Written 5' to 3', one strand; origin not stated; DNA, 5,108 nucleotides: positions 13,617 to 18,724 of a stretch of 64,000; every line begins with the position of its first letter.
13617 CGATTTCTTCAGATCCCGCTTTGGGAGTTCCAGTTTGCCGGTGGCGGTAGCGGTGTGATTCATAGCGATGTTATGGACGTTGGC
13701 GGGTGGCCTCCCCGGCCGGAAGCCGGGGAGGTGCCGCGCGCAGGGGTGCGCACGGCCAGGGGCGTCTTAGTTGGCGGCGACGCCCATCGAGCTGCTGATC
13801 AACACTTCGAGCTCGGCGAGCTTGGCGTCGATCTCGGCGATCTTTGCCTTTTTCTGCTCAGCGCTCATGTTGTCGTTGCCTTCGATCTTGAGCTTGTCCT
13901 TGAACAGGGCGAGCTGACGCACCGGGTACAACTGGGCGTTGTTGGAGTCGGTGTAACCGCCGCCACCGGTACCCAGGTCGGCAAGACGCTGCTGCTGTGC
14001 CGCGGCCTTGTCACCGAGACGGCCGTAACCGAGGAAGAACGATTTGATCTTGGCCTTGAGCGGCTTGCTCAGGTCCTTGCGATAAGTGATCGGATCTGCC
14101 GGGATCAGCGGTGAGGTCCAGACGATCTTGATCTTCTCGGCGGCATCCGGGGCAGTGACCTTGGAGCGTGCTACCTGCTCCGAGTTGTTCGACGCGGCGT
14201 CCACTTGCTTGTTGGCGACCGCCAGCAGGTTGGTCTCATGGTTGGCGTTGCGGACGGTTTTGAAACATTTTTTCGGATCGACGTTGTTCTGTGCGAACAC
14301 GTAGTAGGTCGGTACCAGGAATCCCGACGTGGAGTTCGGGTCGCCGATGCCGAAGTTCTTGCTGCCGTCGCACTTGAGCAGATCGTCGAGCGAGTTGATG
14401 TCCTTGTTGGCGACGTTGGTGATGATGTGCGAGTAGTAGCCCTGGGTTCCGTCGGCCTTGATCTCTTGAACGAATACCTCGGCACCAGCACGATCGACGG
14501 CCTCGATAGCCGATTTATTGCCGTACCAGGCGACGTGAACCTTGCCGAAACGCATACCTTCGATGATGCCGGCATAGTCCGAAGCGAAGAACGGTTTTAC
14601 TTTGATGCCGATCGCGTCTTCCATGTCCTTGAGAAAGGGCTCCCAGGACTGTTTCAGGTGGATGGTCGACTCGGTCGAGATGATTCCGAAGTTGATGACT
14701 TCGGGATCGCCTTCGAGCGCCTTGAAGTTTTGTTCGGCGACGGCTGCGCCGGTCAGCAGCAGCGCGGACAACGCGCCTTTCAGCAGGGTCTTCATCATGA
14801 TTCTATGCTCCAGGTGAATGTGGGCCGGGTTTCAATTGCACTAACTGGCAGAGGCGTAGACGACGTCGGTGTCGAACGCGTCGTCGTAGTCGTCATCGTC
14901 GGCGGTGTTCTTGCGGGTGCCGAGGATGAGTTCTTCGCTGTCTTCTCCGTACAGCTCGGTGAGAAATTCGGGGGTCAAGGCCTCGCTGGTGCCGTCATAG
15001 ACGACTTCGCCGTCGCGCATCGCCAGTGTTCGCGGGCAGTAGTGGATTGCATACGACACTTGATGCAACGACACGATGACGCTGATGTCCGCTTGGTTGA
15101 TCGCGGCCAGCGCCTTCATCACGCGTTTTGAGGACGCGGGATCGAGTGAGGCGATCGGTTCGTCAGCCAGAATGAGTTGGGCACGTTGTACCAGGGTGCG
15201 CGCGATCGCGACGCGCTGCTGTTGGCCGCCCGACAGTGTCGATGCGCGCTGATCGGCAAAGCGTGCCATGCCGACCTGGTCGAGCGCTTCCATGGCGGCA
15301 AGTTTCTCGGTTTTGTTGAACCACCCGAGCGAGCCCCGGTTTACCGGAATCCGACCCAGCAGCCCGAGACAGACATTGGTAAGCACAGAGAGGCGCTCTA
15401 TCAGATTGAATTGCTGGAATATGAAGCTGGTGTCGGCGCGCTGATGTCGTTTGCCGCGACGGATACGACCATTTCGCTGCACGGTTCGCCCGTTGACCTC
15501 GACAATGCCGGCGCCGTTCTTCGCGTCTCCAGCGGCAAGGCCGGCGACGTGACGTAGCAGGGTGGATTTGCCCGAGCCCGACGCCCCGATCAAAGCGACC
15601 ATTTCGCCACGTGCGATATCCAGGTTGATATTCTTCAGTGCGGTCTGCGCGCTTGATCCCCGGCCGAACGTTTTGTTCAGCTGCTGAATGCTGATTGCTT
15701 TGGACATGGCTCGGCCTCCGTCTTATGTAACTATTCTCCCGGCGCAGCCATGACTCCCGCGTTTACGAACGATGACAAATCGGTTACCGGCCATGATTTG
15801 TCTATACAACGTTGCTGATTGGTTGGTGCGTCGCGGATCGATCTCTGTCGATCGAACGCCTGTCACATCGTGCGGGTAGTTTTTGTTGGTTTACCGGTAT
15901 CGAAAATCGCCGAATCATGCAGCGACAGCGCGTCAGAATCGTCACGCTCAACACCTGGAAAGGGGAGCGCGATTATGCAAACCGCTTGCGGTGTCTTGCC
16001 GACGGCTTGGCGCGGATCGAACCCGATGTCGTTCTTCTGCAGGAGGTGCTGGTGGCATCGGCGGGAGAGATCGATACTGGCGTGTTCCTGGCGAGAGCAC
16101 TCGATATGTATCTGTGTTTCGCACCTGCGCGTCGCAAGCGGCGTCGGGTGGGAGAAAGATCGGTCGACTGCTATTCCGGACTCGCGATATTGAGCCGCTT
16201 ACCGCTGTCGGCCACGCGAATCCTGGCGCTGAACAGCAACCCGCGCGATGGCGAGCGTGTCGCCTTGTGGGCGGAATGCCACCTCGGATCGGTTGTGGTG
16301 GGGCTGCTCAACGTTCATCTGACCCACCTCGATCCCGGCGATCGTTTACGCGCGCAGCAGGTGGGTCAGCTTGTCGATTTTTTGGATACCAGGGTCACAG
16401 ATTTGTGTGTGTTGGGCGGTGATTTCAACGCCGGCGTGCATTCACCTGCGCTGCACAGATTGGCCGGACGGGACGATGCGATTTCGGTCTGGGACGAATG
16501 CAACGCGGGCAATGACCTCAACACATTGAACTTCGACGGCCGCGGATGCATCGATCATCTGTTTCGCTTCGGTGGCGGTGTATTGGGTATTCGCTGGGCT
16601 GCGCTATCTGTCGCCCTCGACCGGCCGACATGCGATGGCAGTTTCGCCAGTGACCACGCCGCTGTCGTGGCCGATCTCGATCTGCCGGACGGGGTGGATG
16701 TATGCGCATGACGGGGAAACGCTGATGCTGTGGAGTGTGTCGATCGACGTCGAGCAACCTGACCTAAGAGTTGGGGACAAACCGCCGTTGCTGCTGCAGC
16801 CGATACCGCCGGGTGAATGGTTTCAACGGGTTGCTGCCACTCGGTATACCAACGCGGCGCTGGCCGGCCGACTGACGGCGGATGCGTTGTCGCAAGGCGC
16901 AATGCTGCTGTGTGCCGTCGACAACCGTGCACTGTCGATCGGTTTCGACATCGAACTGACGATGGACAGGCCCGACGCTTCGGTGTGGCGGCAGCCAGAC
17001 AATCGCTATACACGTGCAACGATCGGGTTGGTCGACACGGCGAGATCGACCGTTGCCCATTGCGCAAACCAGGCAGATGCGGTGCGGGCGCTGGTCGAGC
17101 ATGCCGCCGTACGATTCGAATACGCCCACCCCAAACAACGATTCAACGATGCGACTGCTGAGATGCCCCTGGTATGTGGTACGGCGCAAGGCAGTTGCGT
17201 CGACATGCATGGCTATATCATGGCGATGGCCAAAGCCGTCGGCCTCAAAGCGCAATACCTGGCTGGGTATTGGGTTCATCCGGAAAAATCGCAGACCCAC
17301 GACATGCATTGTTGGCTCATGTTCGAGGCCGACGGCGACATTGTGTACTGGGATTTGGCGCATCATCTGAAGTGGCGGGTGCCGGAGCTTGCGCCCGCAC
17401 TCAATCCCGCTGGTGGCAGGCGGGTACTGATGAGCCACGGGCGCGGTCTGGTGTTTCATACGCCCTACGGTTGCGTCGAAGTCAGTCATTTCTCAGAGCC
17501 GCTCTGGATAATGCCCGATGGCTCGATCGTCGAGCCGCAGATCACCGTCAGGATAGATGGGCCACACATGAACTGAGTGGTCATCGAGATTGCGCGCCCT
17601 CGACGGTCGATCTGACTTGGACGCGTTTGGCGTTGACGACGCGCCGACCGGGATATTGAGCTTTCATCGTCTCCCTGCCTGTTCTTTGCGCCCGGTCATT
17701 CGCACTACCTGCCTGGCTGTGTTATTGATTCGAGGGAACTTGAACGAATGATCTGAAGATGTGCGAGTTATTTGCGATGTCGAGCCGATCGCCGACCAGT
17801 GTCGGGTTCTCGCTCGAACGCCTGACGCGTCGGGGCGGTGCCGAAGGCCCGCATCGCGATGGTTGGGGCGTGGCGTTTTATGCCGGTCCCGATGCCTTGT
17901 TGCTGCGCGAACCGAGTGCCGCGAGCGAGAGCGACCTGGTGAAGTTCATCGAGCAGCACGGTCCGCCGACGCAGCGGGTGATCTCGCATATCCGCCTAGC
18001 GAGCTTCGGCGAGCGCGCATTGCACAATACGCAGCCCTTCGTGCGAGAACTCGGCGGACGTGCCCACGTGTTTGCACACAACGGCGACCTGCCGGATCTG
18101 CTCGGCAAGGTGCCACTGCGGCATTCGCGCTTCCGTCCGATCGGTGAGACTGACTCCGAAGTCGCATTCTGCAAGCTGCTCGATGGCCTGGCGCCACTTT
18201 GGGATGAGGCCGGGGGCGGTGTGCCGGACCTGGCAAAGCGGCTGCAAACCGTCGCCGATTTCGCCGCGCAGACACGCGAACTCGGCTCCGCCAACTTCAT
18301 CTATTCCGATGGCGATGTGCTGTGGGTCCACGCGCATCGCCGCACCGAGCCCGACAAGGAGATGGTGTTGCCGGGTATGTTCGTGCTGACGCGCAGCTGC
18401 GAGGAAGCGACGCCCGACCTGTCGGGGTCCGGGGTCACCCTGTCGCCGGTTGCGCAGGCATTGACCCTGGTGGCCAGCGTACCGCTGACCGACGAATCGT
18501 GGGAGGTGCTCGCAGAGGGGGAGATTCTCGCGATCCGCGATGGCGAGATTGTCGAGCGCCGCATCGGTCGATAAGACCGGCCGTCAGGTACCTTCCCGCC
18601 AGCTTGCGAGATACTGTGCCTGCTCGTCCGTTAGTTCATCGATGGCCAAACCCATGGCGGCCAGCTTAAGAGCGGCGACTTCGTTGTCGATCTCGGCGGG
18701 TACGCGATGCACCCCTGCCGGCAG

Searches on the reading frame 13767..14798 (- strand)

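Call 8: search_protein_families(library=pfam, proteins=[window:13767-14798:-], max_evalue=0.00001)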
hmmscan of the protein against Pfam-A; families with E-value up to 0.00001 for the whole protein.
window:13767-14798:- (343 aa): 1 family
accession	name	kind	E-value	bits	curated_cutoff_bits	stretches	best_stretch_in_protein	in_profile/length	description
PF12974.12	Phosphonate-bd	-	1.3e-66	224.9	27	1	37-272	1-226/242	ABC transporter, phosphonate, periplasmic substrate-binding protein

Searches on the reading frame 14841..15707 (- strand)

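Call 8: search_protein_families(library=pfam, proteins=[window:14841-15707:-], max_evalue=0.00001)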
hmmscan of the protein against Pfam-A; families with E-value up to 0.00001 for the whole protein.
window:14841-15707:- (288 aa): 1 family
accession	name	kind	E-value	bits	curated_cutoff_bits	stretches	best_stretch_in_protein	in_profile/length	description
PF00005.33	ABC_tran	-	1.3e-32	113.7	25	1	24-186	1-137/137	ABC transporter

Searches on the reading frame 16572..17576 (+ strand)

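Call 8: search_protein_families(library=pfam, proteins=[window:16572-17576:+], max_evalue=0.00001)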
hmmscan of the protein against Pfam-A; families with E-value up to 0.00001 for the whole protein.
window:16572-17576:+ (334 aa): 1 family
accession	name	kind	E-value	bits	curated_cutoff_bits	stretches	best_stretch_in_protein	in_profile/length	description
PF01841.26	Transglut_core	-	3.2e-10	40.7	23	1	156-252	3-97/108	Transglutaminase-like superfamily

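Call 49: search_protein_families(library=ncbifam, proteins=[window:16572-17576:+], max_evalue=0.000001)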
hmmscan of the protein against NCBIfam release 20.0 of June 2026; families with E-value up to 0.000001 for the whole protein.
window:16572-17576:+ (334 aa): 0 families

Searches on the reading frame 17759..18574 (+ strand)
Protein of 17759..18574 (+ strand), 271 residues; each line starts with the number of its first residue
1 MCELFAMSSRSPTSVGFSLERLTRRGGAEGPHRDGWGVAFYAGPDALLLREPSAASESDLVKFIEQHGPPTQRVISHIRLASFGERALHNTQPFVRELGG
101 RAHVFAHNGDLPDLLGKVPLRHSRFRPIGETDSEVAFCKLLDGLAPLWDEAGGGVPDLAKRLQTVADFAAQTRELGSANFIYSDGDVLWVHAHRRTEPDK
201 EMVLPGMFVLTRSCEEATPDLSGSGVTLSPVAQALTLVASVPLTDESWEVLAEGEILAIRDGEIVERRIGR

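Call 8: search_protein_families(library=pfam, proteins=[window:17759-18574:+], max_evalue=0.00001)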
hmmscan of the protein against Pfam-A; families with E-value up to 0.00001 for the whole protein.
window:17759-18574:+ (271 aa): 1 family
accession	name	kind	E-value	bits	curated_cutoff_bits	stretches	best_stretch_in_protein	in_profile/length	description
PF13230.11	GATase_4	-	1.4e-61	208.2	23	1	1-267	1-256/272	Glutamine amidotransferases class-II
